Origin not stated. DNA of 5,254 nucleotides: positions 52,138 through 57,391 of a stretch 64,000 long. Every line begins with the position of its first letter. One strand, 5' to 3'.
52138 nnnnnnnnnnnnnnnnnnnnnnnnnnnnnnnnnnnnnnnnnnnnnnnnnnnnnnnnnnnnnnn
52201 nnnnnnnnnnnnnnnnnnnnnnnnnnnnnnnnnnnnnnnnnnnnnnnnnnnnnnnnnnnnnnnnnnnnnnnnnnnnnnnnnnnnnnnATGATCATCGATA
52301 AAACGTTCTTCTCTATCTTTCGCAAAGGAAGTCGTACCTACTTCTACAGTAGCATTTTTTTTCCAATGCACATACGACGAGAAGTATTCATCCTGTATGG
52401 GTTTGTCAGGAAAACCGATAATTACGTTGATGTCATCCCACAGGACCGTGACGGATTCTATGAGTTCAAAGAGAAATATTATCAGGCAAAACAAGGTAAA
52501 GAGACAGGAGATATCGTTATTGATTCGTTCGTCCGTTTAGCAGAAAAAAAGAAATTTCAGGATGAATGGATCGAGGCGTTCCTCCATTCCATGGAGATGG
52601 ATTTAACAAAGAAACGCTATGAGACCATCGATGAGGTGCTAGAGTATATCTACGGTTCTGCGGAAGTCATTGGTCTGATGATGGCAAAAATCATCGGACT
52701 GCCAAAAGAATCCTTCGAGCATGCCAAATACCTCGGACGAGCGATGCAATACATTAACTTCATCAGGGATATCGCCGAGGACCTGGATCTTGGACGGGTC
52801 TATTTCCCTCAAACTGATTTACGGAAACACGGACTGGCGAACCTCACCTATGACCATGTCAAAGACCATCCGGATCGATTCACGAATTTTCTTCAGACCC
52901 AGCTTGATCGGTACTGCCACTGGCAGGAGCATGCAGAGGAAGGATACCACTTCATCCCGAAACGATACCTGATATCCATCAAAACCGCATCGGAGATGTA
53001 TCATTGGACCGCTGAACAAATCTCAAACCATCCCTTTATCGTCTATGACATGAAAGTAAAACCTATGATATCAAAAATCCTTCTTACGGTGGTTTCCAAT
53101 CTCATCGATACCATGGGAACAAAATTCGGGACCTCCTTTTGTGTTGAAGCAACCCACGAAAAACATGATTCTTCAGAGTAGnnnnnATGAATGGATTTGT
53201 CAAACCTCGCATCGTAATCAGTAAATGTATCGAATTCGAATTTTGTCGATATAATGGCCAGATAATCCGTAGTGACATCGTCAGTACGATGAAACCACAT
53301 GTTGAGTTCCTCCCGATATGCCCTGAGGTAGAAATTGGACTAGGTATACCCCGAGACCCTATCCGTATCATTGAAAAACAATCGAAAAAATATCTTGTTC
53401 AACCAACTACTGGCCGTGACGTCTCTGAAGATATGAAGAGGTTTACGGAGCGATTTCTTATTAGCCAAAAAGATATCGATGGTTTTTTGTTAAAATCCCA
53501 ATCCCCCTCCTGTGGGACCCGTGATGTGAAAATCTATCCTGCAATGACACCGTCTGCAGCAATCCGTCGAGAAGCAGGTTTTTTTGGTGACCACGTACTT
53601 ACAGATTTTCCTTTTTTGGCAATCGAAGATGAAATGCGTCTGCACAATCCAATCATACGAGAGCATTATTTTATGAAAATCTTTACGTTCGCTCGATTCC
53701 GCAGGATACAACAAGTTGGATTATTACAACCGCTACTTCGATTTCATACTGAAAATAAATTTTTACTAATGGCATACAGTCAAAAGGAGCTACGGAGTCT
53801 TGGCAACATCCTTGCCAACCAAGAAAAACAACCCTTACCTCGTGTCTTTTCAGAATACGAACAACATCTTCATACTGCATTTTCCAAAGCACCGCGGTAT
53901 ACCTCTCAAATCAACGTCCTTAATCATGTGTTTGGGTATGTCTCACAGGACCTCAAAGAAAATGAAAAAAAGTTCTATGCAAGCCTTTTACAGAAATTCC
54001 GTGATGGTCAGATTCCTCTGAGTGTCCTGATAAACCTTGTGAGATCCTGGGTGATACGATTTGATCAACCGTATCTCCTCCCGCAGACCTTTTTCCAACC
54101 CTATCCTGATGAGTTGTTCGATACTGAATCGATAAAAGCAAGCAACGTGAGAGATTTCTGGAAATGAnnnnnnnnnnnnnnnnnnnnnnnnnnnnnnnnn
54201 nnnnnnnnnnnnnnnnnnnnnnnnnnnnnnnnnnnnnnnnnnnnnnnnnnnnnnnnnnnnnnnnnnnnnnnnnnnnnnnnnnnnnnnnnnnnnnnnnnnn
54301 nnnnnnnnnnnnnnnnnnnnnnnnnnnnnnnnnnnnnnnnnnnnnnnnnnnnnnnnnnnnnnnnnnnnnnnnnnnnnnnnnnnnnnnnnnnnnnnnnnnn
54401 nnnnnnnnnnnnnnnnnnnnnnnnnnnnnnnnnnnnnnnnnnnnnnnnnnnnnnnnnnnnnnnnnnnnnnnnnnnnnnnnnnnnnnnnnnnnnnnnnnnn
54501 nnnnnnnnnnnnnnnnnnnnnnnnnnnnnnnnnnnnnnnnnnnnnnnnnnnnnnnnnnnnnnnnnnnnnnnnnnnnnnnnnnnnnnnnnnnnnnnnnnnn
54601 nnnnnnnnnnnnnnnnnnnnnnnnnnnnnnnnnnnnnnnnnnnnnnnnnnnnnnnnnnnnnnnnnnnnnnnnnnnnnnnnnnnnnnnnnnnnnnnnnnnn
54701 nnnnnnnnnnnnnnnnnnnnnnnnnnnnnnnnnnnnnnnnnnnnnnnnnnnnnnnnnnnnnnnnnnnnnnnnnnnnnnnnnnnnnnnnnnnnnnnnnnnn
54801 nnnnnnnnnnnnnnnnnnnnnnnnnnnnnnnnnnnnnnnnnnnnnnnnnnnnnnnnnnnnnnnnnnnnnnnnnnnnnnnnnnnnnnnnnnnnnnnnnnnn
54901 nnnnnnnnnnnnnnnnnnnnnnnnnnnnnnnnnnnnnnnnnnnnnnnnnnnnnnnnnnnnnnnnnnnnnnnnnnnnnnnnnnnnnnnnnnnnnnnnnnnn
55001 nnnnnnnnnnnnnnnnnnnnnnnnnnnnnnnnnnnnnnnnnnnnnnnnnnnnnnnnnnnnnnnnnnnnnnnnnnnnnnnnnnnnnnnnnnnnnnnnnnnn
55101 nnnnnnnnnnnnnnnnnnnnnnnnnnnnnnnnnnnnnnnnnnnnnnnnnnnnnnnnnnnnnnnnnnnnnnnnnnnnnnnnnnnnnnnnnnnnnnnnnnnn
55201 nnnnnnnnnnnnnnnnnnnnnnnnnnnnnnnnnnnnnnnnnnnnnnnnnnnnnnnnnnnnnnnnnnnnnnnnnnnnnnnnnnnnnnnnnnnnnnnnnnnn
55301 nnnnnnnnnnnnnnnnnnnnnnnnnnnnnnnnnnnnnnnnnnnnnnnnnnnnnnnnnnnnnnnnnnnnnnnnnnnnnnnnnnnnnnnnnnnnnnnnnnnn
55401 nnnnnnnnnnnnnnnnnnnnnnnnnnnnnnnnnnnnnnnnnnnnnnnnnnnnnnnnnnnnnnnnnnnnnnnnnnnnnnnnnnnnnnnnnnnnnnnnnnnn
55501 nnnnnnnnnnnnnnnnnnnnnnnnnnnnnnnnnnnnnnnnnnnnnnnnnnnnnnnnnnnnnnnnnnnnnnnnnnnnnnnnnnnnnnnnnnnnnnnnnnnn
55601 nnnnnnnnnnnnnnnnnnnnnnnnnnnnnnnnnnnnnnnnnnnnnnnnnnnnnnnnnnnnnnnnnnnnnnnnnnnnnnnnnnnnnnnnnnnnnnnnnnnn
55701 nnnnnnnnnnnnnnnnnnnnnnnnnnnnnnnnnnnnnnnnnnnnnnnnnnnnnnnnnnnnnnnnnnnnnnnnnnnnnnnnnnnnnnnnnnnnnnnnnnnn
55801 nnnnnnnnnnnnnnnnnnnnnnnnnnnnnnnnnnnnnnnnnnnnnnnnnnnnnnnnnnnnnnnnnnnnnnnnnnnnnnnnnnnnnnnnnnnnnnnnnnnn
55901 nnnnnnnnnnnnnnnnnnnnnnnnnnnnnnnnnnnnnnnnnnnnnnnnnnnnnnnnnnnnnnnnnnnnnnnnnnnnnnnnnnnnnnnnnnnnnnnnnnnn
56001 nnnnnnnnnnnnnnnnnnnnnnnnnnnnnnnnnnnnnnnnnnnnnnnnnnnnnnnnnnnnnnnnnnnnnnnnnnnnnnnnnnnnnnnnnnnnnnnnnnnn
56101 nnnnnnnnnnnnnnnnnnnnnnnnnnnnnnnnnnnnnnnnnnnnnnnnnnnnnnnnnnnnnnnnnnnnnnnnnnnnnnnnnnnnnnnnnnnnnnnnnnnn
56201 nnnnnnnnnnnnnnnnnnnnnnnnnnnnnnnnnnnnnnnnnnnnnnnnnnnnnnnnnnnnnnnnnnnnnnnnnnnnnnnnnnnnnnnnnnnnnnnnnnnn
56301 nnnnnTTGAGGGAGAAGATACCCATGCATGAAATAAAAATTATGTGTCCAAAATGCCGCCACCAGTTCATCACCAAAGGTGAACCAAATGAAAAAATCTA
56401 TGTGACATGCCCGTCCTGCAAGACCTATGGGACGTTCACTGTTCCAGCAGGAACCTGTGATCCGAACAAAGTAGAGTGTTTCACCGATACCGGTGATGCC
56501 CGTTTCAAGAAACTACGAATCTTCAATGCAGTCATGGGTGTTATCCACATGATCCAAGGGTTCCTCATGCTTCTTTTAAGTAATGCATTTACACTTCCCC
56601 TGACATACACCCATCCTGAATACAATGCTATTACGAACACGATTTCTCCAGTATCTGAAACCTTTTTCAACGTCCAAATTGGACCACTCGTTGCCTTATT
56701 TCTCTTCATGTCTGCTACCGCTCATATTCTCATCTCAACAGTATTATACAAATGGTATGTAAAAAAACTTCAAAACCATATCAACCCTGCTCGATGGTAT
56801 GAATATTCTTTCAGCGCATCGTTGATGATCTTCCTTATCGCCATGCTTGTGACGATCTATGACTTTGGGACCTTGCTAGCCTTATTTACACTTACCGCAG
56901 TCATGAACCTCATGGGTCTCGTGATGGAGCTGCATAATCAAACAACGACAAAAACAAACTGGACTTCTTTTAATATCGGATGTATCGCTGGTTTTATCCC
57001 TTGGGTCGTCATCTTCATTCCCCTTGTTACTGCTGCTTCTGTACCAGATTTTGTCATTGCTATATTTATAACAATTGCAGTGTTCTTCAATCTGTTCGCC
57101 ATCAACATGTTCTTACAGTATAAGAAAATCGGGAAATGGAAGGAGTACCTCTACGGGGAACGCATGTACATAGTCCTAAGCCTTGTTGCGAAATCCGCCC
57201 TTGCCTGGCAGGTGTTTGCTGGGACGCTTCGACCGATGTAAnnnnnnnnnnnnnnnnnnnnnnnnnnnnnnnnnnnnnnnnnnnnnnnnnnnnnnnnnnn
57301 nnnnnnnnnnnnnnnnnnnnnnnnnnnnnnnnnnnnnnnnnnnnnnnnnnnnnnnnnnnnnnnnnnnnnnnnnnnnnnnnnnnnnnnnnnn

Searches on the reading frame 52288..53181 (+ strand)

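Call 70: search_protein_families(library=pfam, proteins=[window:52288-53181:+], max_evalue=0.00001)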
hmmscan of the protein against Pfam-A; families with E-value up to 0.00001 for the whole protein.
window:52288-53181:+ (297 aa): 1 family
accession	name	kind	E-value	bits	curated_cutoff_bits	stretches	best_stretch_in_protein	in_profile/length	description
PF00494.24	SQS_PSY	-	2.9e-52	178.4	26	1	12-252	2-252/263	Squalene/phytoene synthase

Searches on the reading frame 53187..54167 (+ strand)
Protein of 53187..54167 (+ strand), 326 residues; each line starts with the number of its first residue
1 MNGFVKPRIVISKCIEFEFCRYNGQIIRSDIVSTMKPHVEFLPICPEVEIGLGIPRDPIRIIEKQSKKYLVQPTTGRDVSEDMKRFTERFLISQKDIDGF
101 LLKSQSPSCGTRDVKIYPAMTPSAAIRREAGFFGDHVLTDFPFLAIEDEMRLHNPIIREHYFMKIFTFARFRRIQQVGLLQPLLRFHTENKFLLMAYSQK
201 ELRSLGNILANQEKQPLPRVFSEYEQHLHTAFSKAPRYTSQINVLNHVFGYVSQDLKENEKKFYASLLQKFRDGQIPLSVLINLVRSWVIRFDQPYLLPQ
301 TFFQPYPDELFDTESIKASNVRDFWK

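Call 70: search_protein_families(library=pfam, proteins=[window:53187-54167:+], max_evalue=0.00001)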
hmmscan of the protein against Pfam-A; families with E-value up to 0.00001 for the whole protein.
window:53187-54167:+ (326 aa): 2 families
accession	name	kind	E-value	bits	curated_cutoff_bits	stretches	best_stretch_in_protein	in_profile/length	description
PF08349.16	DUF1722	-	1.6e-40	138.4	22.5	1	191-307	1-117/117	Protein of unknown function (DUF1722)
PF04463.17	2-thiour_desulf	-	1.7e-33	116.1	34.7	1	9-149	1-141/141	2-thiouracil desulfurase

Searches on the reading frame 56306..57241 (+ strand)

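Call 70: search_protein_families(library=pfam, proteins=[window:56306-57241:+], max_evalue=0.00001)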
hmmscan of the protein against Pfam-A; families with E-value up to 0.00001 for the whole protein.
window:56306-57241:+ (311 aa): 1 family
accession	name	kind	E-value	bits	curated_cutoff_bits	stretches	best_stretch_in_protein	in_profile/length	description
PF18761.7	Heliorhodopsin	-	5.7e-95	317.7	26.7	1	70-308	1-242/242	Heliorhodopsin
